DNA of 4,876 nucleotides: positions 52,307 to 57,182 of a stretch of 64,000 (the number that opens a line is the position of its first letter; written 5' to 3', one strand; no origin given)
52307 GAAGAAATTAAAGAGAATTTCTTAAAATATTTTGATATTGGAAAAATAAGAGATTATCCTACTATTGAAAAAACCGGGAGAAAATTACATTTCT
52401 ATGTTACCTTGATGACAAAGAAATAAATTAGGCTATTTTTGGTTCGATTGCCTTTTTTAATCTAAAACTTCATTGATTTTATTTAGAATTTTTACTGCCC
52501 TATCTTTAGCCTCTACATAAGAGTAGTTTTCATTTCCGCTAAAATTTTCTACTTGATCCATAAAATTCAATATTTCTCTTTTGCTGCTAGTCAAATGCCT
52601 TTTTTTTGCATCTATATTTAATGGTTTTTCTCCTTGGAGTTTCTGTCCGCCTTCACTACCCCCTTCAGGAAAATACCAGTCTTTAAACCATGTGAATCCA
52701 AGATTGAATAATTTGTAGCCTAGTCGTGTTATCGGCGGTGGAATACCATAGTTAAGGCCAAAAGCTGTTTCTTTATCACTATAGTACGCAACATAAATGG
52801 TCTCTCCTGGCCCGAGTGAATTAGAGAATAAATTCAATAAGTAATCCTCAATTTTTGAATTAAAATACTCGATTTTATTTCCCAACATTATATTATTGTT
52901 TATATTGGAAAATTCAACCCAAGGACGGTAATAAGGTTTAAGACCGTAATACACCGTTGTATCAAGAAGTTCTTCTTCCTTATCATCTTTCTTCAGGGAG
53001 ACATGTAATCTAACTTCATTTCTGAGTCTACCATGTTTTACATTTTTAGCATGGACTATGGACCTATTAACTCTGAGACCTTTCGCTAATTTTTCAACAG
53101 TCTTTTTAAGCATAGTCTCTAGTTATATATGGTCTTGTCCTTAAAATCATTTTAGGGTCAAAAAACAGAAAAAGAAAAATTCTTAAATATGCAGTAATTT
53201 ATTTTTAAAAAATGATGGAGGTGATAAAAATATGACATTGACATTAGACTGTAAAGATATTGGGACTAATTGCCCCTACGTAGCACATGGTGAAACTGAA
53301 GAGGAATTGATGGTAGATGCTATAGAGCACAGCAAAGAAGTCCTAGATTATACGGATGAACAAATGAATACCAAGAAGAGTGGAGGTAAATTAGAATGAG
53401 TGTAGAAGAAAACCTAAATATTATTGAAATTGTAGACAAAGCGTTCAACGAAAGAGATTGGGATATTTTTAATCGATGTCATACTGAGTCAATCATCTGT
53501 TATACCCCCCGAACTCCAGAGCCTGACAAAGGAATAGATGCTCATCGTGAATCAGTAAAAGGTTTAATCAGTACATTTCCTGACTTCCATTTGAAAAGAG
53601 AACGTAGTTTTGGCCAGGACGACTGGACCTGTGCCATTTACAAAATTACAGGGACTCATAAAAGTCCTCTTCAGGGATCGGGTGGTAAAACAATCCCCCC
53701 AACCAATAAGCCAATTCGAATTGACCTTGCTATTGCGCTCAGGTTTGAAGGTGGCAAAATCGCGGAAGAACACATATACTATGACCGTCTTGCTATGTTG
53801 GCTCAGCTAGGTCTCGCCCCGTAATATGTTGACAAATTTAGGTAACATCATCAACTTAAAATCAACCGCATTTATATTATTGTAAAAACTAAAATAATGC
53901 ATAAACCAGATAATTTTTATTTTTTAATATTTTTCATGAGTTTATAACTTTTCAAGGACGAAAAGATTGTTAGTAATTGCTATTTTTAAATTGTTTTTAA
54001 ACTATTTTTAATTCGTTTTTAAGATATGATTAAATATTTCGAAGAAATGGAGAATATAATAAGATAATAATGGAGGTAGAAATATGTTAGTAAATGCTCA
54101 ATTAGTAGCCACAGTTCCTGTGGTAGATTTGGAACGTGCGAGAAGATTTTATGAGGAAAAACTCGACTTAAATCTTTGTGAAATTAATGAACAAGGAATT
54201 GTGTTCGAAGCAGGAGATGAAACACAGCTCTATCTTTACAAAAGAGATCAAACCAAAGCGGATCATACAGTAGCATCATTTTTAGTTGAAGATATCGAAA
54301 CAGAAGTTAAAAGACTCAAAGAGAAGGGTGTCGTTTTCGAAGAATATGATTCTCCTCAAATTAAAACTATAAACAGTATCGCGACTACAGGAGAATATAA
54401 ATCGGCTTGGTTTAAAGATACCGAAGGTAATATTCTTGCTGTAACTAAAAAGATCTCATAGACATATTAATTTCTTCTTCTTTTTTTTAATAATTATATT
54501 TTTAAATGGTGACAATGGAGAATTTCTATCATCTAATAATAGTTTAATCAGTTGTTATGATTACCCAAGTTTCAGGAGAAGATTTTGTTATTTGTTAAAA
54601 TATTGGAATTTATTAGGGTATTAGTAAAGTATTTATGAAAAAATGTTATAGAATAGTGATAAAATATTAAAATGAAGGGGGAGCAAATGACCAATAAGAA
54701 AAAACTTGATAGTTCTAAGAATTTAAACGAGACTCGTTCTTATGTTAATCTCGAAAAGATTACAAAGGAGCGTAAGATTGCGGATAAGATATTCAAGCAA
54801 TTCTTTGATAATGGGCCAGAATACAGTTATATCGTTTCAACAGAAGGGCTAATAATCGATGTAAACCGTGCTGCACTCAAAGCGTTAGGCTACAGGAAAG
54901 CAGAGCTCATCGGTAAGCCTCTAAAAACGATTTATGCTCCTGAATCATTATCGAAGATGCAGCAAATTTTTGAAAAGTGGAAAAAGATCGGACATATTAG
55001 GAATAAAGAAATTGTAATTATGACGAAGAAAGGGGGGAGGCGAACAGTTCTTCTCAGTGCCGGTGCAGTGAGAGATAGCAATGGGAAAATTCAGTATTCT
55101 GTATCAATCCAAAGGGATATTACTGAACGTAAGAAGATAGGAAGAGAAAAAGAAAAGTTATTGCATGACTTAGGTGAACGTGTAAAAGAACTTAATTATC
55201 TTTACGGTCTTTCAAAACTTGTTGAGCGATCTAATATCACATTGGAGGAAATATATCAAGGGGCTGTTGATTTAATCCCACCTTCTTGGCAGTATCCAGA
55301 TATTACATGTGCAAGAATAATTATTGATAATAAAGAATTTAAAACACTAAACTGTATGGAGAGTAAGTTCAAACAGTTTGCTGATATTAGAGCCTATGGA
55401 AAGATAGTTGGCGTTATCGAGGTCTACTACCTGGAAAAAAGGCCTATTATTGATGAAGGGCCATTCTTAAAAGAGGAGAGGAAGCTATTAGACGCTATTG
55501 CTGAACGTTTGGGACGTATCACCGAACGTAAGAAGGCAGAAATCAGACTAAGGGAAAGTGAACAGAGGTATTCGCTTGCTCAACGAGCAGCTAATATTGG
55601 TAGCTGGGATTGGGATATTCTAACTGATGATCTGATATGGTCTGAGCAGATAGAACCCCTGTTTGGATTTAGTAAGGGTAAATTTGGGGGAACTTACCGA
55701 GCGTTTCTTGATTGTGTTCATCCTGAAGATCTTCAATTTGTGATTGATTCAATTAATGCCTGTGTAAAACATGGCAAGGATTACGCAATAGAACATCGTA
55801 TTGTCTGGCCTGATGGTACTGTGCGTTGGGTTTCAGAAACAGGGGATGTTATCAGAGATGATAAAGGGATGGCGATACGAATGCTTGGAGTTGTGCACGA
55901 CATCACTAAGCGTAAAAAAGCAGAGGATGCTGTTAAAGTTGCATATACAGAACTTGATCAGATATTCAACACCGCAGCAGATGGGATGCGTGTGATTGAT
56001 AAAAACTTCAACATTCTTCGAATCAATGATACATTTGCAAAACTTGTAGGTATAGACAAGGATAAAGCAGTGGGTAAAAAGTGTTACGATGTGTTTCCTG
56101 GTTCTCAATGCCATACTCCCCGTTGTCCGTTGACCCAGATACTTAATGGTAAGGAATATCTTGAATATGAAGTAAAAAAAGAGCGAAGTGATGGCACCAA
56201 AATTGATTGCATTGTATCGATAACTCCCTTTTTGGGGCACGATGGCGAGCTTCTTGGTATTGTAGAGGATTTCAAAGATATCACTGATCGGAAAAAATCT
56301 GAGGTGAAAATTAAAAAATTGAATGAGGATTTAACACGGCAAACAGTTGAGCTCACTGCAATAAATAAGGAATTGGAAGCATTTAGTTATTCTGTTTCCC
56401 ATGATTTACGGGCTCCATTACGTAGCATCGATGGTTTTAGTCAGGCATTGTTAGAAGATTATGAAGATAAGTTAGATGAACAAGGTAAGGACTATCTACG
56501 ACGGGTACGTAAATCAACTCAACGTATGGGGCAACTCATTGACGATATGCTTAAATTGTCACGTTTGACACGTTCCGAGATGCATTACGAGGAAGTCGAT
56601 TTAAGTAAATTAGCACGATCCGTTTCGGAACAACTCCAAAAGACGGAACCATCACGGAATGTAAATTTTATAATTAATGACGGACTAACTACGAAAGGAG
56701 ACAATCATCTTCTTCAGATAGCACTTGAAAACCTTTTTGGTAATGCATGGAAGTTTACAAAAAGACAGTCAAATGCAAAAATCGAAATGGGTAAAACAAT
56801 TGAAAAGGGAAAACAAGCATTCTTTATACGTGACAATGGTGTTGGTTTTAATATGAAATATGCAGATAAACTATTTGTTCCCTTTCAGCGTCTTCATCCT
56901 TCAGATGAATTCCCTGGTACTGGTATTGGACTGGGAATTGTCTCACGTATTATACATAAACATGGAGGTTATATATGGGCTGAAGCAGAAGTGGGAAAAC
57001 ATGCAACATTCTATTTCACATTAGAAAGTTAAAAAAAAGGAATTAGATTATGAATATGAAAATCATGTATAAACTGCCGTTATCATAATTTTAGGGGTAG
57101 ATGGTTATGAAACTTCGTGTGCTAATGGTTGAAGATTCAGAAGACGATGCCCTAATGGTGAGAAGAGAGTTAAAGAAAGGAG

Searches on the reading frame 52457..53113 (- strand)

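Call 11: search_protein_families(library=pfam, proteins=[window:52457-53113:-])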
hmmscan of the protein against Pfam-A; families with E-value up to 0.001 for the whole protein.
window:52457-53113:- (218 aa): 1 family
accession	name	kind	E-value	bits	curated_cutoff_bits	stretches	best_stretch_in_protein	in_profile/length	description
PF06557.17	DUF1122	-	2e-56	190.7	25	1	22-189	7-175/176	Protein of unknown function (DUF1122)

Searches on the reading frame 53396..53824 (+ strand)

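Call 11: search_protein_families(library=pfam, proteins=[window:53396-53824:+])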
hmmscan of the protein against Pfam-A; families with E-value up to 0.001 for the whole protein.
window:53396-53824:+ (142 aa): 2 families
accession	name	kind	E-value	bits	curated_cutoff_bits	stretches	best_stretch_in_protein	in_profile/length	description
PF07366.18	SnoaL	-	9.6e-28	97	28.4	1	11-138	5-126/126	SnoaL-like polyketide cyclase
PF12680.13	SnoaL_2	-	2.3e-14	54.3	27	1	13-124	5-101/102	SnoaL-like domain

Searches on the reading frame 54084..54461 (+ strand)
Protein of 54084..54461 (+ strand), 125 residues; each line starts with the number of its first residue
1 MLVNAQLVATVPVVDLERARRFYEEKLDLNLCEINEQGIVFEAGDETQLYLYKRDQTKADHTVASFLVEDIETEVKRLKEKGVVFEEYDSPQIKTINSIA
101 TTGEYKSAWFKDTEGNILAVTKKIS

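Call 11: search_protein_families(library=pfam, proteins=[window:54084-54461:+])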
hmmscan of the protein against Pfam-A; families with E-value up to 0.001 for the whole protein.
window:54084-54461:+ (125 aa): 1 family
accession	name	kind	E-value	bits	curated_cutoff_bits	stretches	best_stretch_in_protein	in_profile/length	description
PF00903.31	Glyoxalase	-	3.6e-07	31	20.6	1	10-117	6-118/121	Glyoxalase/Bleomycin resistance protein/Dioxygenase superfamily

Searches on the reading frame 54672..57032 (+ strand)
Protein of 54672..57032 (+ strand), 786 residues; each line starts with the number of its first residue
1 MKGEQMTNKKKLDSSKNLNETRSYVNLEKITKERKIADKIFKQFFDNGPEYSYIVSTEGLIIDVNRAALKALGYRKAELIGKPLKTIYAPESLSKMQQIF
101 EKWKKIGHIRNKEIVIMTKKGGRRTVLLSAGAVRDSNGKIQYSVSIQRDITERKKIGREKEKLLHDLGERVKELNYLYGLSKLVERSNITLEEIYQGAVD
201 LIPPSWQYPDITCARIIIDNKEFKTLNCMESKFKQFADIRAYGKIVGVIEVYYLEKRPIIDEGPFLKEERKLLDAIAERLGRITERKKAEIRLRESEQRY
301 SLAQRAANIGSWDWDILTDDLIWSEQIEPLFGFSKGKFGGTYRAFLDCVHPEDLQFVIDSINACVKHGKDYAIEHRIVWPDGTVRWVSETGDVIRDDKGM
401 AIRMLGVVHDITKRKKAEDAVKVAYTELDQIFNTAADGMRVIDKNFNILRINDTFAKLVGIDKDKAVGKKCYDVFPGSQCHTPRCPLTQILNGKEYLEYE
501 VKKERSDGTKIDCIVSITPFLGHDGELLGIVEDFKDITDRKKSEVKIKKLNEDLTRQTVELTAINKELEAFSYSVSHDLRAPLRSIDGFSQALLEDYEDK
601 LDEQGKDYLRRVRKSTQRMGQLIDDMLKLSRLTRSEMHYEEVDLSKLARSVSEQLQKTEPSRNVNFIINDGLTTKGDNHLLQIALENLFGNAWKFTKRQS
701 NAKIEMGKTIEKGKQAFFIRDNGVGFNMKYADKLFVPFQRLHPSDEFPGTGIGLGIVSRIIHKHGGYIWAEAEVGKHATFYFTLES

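Call 11: search_protein_families(library=pfam, proteins=[window:54672-57032:+])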
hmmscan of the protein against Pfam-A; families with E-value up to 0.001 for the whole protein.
window:54672-57032:+ (786 aa): 9 families
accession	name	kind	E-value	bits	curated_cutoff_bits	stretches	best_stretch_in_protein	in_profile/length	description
PF08447.18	PAS_3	-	2.1e-39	134.1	25.6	2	322-408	3-89/89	PAS fold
PF13426.13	PAS_9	-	1.7e-36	125.1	27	2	53-152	4-103/103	PAS domain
PF00989.32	PAS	-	1.3e-30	106.2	22.6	2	427-531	2-107/113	PAS fold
PF08448.16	PAS_4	-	2.1e-30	105.6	23.1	2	433-541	2-109/110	PAS fold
PF02518.31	HATPase_c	-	6.8e-18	65.6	26.4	1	676-785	1-108/111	Histidine kinase-, DNA gyrase B-, and HSP90-like ATPase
PF00512.31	HisKA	-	2.1e-16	60.2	26.9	1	569-633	3-64/66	His Kinase A (phospho-acceptor) domain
PF13188.13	PAS_8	-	2.6e-12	46.6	21.8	1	429-478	4-50/65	PAS domain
PF13596.12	PAS_10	-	6.1e-06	27.3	22.1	0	428-538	1-106/106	PAS domain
PF24820.1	Diguanyl_cycl_sensor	-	0.00099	19.5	28.1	0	54-107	11-63/109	Diguanylate cyclase-like sensor domain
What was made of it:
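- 54672..57032 (+): Histidine kinase with multiple PAS domains, HisKA and HATPase_c. It is probably cytoplasmic. Call 11.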
